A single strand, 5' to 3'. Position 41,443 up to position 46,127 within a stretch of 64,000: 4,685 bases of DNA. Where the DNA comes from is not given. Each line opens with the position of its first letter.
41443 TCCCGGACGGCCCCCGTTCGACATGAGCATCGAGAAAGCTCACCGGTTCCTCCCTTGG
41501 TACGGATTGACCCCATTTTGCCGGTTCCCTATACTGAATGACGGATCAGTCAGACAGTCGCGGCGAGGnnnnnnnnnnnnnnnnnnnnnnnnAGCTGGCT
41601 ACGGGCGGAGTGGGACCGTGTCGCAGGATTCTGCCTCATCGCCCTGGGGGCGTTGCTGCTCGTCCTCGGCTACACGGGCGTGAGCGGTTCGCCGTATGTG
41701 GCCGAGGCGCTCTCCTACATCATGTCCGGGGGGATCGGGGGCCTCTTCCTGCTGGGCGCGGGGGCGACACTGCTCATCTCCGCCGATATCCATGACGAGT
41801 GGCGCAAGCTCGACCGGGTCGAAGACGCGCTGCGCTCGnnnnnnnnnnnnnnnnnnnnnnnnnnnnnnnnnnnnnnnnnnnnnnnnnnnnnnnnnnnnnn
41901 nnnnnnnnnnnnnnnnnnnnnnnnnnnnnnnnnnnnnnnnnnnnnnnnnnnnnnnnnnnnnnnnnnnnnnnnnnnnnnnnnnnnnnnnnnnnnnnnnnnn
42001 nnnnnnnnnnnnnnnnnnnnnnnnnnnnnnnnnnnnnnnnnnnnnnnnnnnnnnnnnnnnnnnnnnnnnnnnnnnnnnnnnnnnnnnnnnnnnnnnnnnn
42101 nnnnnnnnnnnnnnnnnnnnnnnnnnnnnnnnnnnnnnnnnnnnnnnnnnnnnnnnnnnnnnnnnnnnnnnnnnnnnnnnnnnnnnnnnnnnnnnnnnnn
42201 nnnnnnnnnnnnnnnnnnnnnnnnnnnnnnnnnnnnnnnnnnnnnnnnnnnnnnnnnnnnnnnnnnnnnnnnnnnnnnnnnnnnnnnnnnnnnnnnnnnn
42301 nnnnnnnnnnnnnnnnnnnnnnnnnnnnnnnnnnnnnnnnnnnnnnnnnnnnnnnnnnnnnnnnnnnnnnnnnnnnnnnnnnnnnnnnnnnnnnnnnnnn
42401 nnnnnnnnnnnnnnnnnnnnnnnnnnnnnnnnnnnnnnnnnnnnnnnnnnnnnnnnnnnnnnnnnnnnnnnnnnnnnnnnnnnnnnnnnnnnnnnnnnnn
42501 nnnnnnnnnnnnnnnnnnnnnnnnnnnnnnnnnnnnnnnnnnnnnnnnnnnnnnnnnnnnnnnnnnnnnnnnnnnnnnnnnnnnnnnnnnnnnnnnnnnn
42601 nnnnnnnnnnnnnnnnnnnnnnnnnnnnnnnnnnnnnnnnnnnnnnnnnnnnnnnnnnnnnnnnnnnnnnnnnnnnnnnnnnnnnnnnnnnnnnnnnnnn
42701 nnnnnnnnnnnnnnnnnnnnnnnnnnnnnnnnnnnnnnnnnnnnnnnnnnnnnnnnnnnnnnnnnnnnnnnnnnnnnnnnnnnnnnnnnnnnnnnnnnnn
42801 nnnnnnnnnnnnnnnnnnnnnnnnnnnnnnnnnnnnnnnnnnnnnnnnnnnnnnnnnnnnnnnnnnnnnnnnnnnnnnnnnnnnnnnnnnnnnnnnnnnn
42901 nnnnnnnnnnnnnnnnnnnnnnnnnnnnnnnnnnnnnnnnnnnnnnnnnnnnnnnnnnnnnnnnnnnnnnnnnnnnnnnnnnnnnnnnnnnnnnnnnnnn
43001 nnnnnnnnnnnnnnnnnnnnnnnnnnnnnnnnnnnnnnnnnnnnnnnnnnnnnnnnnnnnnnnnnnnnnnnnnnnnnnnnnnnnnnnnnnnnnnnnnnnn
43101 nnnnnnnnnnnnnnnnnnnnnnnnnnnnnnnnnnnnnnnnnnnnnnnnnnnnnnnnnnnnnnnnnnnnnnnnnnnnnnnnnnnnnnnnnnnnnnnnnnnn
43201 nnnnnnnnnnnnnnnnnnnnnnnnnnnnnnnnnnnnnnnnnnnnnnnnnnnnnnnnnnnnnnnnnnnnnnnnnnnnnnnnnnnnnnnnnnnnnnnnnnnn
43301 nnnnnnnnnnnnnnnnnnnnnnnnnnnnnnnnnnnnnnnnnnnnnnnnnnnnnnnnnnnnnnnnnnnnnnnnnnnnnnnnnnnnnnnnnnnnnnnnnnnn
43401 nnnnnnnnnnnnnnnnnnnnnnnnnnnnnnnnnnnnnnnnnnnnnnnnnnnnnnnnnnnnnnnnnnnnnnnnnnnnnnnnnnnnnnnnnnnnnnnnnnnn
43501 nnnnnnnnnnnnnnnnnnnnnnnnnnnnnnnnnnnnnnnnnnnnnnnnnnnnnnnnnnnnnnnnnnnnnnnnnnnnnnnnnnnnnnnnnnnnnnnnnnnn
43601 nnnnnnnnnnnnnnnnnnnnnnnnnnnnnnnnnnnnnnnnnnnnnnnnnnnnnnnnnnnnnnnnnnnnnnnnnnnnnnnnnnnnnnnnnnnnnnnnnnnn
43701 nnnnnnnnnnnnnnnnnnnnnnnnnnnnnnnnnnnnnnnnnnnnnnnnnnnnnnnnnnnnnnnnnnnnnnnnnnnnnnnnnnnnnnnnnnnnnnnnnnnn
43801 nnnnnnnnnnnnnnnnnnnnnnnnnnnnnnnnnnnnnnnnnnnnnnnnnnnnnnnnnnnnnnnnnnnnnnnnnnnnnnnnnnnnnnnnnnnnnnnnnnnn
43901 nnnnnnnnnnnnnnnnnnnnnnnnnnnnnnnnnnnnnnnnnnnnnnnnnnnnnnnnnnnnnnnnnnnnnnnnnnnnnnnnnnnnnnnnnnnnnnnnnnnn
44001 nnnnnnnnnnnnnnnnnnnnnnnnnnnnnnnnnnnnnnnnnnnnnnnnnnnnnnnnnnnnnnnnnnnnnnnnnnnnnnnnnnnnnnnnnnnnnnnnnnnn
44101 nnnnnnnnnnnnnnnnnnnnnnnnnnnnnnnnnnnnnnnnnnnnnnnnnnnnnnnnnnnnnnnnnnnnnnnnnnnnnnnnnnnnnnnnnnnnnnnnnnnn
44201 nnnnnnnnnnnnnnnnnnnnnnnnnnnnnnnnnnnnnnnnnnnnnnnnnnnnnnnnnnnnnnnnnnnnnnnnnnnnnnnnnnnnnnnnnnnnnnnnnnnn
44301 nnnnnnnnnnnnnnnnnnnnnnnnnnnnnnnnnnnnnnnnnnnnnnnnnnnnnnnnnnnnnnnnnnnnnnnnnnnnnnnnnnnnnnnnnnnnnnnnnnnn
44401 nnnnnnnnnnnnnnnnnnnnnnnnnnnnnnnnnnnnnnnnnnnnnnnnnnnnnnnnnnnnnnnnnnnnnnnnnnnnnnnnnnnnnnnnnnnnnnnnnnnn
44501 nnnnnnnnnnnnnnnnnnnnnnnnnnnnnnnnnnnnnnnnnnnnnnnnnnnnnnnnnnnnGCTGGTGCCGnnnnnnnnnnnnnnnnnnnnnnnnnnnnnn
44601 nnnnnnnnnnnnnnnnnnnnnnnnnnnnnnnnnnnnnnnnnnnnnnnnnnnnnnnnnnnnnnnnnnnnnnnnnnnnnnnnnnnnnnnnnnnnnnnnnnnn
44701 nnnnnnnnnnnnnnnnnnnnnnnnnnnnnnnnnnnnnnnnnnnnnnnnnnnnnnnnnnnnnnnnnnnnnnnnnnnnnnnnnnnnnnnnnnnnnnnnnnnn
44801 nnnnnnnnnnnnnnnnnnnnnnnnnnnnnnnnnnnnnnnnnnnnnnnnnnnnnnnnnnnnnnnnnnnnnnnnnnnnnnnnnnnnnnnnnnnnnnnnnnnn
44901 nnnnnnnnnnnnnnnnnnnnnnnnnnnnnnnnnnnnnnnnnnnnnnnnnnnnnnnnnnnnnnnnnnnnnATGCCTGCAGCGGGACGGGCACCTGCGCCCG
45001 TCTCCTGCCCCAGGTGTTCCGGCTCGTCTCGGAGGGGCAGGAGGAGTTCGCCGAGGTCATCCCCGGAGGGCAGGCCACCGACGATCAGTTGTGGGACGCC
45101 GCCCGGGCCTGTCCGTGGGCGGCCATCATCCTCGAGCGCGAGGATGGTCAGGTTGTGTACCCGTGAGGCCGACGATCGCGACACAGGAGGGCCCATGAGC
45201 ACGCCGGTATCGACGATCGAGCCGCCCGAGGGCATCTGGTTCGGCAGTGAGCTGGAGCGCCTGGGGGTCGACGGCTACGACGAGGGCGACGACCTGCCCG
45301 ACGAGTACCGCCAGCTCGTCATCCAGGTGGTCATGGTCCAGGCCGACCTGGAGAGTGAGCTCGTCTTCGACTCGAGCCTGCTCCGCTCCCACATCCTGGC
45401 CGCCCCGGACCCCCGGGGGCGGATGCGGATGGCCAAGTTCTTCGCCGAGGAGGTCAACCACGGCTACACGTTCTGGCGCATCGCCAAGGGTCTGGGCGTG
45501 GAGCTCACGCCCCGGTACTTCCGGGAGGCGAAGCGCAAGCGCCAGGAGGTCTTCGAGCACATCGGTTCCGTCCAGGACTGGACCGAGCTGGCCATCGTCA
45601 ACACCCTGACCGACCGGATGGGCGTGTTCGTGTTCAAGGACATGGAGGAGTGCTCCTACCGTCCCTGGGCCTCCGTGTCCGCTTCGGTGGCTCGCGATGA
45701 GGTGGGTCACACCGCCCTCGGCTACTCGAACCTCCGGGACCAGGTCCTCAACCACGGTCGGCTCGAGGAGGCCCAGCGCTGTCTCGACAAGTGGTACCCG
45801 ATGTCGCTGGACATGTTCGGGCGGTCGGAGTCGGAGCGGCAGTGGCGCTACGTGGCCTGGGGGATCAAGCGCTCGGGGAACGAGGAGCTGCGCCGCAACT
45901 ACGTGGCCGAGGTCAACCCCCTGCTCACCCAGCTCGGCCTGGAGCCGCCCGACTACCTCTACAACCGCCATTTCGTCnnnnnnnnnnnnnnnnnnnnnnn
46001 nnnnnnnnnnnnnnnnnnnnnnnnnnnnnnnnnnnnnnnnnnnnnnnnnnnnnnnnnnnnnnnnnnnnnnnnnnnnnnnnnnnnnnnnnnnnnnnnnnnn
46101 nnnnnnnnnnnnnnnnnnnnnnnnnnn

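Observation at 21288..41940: Three paralogues of an unrecognised small membrane protein (SY[IL][MV]SGG[IL]GGL[FL]LLG ... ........[VL]E), two of them translationally coupled to ABC-transporter genes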

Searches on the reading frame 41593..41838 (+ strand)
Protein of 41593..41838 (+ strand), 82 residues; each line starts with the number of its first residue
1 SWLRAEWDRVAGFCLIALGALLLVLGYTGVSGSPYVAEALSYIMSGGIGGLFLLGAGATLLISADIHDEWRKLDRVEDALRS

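Call 30: find_related_loci(query=A2, collection=genome_contigs, flank=10000)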
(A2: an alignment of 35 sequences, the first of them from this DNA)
Query A2 (82 aa) in genome_contigs; peptide patterns used: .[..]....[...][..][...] (x = any residue, [..] = any of these).
135 stretches matched a pattern; 101 encode a relative of the query (tblastn E <= 1e-3); the best 80 are kept; 79 distinct loci.
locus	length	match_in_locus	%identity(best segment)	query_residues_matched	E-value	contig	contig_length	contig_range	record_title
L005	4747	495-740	93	1-82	6e-45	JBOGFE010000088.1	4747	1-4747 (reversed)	MAG: Acidimicrobiia bacterium isolate SC-S_metawrap_bin.95 k127_4810401, whole genome shotgun sequence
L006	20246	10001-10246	90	1-82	3e-36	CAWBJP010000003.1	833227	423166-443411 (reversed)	MAG: uncultured Actinomycetes bacterium isolate MFD09206.bin.2.84 genome assembly, contig: contig_1402, whole genome sho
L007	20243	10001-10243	67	1-81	5e-33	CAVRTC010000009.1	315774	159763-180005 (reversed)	MAG: uncultured Actinomycetes bacterium isolate MFD04212.bin.2.162 genome assembly, contig: contig_25644, whole genome s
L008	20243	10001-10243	65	1-81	2e-33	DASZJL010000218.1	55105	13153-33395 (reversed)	MAG TPA_asm: Acidimicrobiales bacterium isolate SMAG_U6628 k141_1887924, whole genome shotgun sequence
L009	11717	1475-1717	62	1-81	7e-30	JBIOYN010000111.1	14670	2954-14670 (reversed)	MAG: Acidimicrobiia bacterium isolate MAG029 k127_2134398, whole genome shotgun sequence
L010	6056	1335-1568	63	3-80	1e-29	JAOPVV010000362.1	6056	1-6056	MAG: Frankiales bacterium isolate RYN_157 scaffold_1841048, whole genome shotgun sequence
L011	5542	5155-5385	86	1-77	2e-29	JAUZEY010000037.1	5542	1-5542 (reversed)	MAG: Actinomycetota bacterium isolate BP_133 scaffold_4135689, whole genome shotgun sequence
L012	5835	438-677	84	1-80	2e-29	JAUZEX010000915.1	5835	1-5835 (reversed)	MAG: Actinomycetota bacterium isolate BP_132 scaffold_729536, whole genome shotgun sequence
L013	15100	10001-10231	84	1-77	1e-28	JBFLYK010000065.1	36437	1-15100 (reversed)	MAG: Actinomycetota bacterium isolate MAG083 MAG083_65, whole genome shotgun sequence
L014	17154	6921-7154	59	3-80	6e-27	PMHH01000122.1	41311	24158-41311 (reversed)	MAG: Acidimicrobiaceae bacterium isolate palsa_693 73.20120600_P3S.7_contig_626, whole genome shotgun sequence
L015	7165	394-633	53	2-81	1e-26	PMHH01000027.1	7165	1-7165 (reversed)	MAG: Acidimicrobiaceae bacterium isolate palsa_693 73.20120600_P3S.7_contig_18907, whole genome shotgun sequence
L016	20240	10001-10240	56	3-82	4e-26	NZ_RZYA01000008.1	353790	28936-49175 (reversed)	Streptomyces antnestii strain San01 NODE_8_length_353790_cov_99.086438, whole genome shotgun sequence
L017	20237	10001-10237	57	4-82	5e-26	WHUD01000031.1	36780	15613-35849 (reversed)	MAG: Actinophytocola sp. isolate Dino_bin57 NODE_31_length_36780_cov_27.101184, whole genome shotgun sequence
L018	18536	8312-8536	56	6-80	3e-25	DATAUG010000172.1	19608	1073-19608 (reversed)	MAG TPA_asm: Sporichthyaceae bacterium isolate SMAG_U5566 k141_1033145, whole genome shotgun sequence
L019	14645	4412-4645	56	4-81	2e-25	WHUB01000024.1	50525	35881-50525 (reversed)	MAG: Actinophytocola sp. isolate Dino_bin55 NODE_24_length_50525_cov_222.752923, whole genome shotgun sequence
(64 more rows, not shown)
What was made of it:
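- One contig was binned as Burkholderiales (call 30).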

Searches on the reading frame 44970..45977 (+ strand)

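Call 11: search_protein_families(library=pfam, proteins=[window:44970-45977:+], max_evalue=0.001)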
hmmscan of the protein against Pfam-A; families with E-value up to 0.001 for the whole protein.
window:44970-45977:+ (336 aa): 1 family
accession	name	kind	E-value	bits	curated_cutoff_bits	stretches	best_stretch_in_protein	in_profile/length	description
PF05138.18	PaaA_PaaC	-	1.3e-19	70.9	28.5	1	105-328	6-227/263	Phenylacetic acid catabolic protein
